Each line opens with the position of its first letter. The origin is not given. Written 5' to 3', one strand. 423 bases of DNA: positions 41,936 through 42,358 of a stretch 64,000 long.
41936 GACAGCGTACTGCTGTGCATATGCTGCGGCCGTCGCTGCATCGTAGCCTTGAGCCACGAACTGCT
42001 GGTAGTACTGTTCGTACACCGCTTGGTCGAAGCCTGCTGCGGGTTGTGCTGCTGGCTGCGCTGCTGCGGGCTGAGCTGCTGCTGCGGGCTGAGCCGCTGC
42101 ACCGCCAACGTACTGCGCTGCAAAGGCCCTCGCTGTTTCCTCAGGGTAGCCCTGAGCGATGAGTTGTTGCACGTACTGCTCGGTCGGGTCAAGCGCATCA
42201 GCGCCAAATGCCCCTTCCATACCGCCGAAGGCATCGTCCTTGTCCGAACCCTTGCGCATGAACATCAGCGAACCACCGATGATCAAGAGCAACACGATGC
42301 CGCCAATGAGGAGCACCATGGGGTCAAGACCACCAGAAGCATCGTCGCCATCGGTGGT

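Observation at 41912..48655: ~6.7-kb gene for a giant surface protein with FG-GAP-like repeats, a TM anchor and a Q/Y/A-rich low-complexity cytoplasmic tail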

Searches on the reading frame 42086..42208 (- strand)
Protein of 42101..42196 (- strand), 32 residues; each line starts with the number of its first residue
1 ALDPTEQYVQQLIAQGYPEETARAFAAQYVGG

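Call 20: search_protein_families(library=pfam, proteins=[window:42101-42196:-], max_evalue=10)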
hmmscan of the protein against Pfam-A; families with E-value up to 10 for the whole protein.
seq(32 aa): 2 families
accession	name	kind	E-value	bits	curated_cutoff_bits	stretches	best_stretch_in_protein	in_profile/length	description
PF00627.37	UBA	-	0.0043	17.3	22.4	1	5-23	2-20/37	UBA/TS-N domain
PF14748.11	P5CR_dimer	-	0.13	12.9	25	1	6-32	23-49/105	Pyrroline-5-carboxylate reductase dimerisation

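Call 36: search_protein_representatives(alignment_id=A4)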
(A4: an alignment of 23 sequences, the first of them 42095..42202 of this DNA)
Query: 23 sequences, 36 profile positions. Proteins with E-value up to 0.001 (for the whole library): 103; up to 1e-10: 41; up to 1e-30: 0. The best 103 are listed.
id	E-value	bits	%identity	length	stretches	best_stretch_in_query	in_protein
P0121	2.6e-27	110.1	-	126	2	3-33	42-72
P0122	1.5e-26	107.6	-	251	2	1-35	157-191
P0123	3.3e-26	106.5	-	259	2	5-36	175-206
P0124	1.9e-25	104.1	-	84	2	7-36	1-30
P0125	2.1e-25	103.9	-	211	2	5-36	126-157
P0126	1.2e-24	101.5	-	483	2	2-36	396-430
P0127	2.0e-23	97.6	-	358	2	5-36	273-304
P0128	2.2e-23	97.5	-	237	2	3-35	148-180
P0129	3.9e-23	96.7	-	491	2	4-34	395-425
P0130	1.0e-22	95.3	-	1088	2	2-35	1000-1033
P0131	5.8e-22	92.9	-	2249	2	3-36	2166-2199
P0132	1.2e-21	91.9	-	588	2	1-35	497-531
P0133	7.3e-18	79.8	-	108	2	2-29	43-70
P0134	6.9e-16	73.5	-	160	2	7-34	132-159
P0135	6.1e-15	70.5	-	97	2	4-24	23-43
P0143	8.9e-14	66.7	-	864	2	7-30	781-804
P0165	7.7e-10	54.1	-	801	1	4-35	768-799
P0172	3.7e-08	48.8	-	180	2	1-35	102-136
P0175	1.2e-07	47.1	-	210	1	3-31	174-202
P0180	2.7e-07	46.0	-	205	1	4-34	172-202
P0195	6.7e-06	41.5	-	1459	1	8-31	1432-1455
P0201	3.0e-05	39.5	-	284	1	7-31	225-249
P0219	5.8e-04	35.3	-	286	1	2-35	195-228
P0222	8.1e-04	34.9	-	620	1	4-35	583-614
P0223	9.3e-04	34.7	-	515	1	4-29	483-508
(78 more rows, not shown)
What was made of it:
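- A profile search of 1.84 billion proteins gave 103 hits (call 36).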

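Call 43: list_cluster_members(proteins=[P0143, P0165, P0195, P0223, P0222, P0180, P0175, P0172, P0201, P0219])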
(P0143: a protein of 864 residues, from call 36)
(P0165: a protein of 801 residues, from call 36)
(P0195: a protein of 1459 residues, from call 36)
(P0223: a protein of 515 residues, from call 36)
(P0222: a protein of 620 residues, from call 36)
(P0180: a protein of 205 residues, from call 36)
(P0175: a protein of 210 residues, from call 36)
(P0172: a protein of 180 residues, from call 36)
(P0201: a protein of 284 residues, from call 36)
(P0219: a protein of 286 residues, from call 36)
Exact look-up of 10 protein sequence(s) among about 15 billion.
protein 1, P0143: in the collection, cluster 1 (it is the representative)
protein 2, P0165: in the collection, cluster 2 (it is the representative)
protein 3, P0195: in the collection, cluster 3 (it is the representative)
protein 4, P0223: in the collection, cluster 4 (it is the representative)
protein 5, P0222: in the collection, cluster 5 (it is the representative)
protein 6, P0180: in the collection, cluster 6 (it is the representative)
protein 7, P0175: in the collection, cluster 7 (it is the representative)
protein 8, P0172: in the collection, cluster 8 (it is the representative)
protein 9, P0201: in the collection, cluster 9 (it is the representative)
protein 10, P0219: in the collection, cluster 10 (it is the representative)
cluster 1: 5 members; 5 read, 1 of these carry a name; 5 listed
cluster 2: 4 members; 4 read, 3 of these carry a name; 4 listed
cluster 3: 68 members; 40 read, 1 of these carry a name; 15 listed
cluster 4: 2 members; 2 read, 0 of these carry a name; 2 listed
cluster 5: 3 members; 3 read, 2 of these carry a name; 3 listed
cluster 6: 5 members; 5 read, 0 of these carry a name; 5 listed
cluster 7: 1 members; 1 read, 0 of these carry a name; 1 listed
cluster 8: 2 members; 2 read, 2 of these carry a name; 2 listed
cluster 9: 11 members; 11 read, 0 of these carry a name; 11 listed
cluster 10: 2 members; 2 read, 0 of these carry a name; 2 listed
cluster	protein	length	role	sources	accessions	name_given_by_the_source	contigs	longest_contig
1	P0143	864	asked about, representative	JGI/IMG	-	-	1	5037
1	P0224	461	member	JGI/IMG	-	hypothetical protein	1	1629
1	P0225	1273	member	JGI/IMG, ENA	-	-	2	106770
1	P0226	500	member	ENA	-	-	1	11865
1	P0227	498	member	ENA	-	-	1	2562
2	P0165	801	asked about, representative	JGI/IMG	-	hypothetical protein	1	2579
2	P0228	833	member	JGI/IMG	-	hypothetical protein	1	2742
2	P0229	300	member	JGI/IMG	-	WD40 repeat protein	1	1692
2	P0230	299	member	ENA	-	-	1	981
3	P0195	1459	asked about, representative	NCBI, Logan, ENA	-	-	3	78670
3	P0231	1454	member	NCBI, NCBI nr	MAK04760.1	MAG: hypothetical protein CMA03_02590 [Euryarchaeota archaeon] | hypothetical protein [Euryarchaeota archaeon]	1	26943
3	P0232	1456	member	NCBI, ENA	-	-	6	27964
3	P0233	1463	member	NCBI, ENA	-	-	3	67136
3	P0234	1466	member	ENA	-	-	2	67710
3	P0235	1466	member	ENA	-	-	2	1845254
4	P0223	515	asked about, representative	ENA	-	-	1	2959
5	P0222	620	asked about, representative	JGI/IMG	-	hypothetical protein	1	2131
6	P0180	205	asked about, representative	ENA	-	-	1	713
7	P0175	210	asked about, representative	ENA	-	-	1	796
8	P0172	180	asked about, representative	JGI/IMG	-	hypothetical protein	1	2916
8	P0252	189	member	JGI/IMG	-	hypothetical protein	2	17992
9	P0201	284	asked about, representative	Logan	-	-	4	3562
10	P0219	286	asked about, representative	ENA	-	-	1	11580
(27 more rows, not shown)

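Call 51: search_solved_structures(query=A4, max_evalue=10, show_alignments=4)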
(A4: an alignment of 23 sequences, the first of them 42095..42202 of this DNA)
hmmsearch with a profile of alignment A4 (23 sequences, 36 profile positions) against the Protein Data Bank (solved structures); distinct sequences matched with E-value up to 10: 3.
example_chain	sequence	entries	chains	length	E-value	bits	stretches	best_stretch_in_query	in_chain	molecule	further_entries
8ro0_E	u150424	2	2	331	0.31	13.8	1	12-27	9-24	WD_REPEATS_REGION domain-containing protein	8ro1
4is7_A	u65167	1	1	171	0.66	12.7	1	9-21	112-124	Caskin-2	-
5l1m_A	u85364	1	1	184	0.78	12.5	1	9-21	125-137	Caskin-2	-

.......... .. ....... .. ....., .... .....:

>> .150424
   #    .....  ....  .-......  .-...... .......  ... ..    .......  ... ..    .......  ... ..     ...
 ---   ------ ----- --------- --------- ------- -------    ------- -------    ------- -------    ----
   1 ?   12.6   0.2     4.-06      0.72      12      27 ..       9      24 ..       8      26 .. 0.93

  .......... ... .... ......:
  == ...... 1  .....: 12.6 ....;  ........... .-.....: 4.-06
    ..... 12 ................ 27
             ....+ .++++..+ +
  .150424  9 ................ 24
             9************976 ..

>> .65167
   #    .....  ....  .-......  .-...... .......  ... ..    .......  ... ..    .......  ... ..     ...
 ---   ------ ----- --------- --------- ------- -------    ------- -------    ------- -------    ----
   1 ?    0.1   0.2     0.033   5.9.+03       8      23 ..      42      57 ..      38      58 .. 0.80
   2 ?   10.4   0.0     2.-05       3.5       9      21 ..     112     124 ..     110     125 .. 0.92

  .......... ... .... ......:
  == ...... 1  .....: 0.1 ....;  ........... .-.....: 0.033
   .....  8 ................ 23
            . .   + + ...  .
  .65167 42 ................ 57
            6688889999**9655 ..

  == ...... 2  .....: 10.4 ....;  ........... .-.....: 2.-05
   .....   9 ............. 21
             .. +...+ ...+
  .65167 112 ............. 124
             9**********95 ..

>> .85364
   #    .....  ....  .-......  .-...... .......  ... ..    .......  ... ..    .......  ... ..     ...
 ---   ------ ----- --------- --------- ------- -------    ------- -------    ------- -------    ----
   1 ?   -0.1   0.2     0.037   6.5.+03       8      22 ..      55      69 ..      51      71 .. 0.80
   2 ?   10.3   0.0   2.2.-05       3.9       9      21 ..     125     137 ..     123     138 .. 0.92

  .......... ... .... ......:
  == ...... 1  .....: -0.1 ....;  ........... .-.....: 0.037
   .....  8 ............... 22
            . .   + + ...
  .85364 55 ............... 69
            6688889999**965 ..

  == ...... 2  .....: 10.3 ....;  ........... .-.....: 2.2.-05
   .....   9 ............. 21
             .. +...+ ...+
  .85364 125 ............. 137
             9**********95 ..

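Call 70: search_protein_families(library=pfam, alignment_id=A6, max_evalue=1)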
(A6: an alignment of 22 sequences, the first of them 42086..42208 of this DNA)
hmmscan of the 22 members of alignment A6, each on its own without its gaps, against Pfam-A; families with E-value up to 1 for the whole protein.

A. member 1, window:42086-42208:- (41 aa): 2 families
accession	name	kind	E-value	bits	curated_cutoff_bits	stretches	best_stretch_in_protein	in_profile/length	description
PF14748.11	P5CR_dimer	-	0.0074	17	25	1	10-39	23-52/105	Pyrroline-5-carboxylate reductase dimerisation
PF00627.37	UBA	-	0.0075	16.5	22.4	1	9-27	2-20/37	UBA/TS-N domain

B. families by the number of members that match (of 22 scanned): 9 families
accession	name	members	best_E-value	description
PF00627.37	UBA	10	0.0026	UBA/TS-N domain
PF24236.1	Tea_helical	2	0.00067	Telomere ends associated alpha-helical domain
PF14748.11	P5CR_dimer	2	0.0074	Pyrroline-5-carboxylate reductase dimerisation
PF19551.4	DUF6074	2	0.08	Family of unknown function (DUF6074)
PF11372.14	DUF3173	1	0.032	Domain of unknown function (DUF3173)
PF08349.16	DUF1722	1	0.084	Protein of unknown function (DUF1722)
PF02238.20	COX7a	1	0.11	Cytochrome c oxidase subunit VII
PF16301.11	DUF4943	1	0.12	Domain of unknown function (DUF4943)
PF25765.1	PLK4_bind_CEP192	1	0.18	CEP192, PLK4 binding region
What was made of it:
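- Closest known: UBA/TS-N domain. Same: It is the best, and a recurrent, Pfam hit (calls 20, 70).
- It is also the most frequent hit across module instances, 10 of 22 at E<=1 (call 70).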

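Call 71: search_solved_structures(query=A6, max_evalue=10, show_alignments=3)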
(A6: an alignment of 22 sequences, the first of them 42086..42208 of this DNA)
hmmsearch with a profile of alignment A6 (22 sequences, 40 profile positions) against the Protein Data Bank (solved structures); distinct sequences matched with E-value up to 10: 3.
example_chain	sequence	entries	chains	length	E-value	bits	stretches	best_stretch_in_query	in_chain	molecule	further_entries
8ro0_E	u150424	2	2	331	0.49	13.3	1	12-27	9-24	WD_REPEATS_REGION domain-containing protein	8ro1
4is7_A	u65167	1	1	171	0.98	12.3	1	9-20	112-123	Caskin-2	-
5l1m_A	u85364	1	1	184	1.2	12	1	9-20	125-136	Caskin-2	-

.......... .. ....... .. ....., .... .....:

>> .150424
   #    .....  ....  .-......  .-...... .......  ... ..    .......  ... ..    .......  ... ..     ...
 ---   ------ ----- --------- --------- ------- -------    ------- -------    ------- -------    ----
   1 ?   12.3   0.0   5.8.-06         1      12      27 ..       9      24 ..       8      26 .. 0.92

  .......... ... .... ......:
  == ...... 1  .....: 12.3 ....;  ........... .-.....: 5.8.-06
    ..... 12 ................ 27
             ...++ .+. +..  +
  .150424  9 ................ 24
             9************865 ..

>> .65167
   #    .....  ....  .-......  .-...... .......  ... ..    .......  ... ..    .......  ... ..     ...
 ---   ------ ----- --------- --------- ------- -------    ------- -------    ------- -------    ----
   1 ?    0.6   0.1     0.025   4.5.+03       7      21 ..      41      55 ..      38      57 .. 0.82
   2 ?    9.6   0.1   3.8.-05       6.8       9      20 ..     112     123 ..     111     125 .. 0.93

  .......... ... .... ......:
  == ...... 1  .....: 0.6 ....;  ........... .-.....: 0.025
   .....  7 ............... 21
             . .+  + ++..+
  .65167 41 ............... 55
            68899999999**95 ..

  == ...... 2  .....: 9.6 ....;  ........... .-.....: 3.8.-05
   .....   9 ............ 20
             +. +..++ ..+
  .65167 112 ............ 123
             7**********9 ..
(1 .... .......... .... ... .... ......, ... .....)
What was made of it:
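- PDB profile searches find no UBA chain (calls 51, 71).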

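Call 79: find_encoding_contigs(protein=P0252, flank=8000, max_places=2)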
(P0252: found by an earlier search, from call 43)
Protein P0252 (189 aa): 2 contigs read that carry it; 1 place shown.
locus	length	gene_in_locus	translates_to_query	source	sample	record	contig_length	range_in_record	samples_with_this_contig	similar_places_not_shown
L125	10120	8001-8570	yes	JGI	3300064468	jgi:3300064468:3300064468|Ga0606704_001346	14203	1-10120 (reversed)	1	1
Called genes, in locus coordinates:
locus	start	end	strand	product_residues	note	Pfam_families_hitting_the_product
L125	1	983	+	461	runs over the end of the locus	PF14311:DUF4379, PF23250:zf_DPOE_2 (faint), PF01155:HypA (faint), PF09723:Zn_ribbon_8 (faint), PF14311:DUF4379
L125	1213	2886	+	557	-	-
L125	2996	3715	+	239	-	-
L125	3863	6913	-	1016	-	PF05547:Peptidase_M6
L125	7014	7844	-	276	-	-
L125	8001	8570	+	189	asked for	-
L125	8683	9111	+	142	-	PF00515:TPR_1 (faint), PF13424:TPR_12, PF17874:TPR_MalT (weak), PF13176:TPR_7 (faint), PF13181:TPR_8 (faint), PF13424:TPR_12, PF13374:TPR_10 (weak)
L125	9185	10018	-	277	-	-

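Call 82: search_dna_similar(query=L125:3863-6913:-, collection=phages, mode=protein, max_rows=5)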
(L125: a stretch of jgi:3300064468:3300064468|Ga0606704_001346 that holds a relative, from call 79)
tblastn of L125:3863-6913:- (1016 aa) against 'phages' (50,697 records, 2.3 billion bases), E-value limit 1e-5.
Records with a match: 1; places in all: 1; records where one place covers at least 80% of the query: 0.
Best place of each record, by identity: <60% 1.
By first word of the organism name: Clostridium 1.
By host as written in the record: Clostridium saccharoperbutylacetonicum N1-4 (HMT) 1.
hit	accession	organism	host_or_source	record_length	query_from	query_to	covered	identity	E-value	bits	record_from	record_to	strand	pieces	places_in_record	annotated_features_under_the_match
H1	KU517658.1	Clostridium phage HM T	Clostridium saccharoperbutylacetonicum ...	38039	231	424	19%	31.6%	2e-9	68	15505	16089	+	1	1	secreted metalloprotease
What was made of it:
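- Tried and rejected: A tblastn of a neighbour of P0252 against phages added nothing (call 82).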

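Call 84: search_protein_families(library=ncbifam, alignment_id=A6, max_evalue=1)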
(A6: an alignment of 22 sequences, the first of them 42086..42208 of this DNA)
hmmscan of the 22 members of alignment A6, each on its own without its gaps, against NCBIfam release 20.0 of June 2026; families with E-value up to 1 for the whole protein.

A. member 1, window:42086-42208:- (41 aa): 1 family
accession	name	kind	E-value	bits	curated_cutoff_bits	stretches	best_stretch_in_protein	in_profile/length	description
NF038403.1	perm_prefix_1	domain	0.14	12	30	1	10-35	24-49/59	permease prefix domain 1-containing protein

B. families by the number of members that match (of 22 scanned): 5 families
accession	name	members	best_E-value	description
NF038403.1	perm_prefix_1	5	0.0045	permease prefix domain 1-containing protein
NF008752.0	PRK11784.1-4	1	0.034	tRNA 2-selenouridine(34) synthase MnmH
TIGR04539.1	tRNA_cyclodipep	1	0.053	tRNA-dependent cyclodipeptide synthase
NF033222.2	listolys_S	1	0.15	listeriolysin S family TOMM bacteriocin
NF009597.0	PRK13039.1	1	0.16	superantigen-like protein SSL8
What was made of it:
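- Equally weak similarities appear to SAM-domain helices (Caskin-2; calls 51, 71) and to NCBIfam perm_prefix_1 (call 84).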
